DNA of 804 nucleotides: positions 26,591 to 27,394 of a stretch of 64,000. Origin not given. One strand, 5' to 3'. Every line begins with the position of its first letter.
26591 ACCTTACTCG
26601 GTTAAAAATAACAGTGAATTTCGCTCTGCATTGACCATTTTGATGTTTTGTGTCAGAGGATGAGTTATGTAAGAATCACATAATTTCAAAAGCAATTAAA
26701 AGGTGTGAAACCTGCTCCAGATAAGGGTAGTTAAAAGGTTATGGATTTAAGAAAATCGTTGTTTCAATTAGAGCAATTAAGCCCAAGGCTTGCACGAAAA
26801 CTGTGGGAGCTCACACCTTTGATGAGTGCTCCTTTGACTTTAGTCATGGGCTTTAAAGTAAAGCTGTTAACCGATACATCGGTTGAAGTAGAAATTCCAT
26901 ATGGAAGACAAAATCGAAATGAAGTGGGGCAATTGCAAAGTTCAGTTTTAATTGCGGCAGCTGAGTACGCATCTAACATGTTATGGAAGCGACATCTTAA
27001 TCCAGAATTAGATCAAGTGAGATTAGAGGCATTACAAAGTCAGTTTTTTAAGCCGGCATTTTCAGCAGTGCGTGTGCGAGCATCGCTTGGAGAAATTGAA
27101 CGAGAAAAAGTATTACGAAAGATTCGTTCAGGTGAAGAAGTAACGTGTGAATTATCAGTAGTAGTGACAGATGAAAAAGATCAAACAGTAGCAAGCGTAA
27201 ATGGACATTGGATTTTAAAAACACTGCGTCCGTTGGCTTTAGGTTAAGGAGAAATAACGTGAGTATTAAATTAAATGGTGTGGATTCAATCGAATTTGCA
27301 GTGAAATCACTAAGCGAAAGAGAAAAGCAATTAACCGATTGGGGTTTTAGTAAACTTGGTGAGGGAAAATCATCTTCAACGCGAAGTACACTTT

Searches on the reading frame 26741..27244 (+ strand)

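Call 62: search_protein_families(library=pfam, proteins=[window:26741-27244:+], max_evalue=0.001)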
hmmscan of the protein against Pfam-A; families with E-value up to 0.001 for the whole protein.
window:26741-27244:+ (168 aa): 2 families
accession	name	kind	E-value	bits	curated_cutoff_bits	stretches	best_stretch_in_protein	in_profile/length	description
PF14539.12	DUF4442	-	3.3e-08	34.3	25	1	28-158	11-131/132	Domain of unknown function (DUF4442)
PF09500.16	YiiD_C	-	0.00047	20.5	27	1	30-159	12-142/144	Putative thioesterase (yiiD_Cterm)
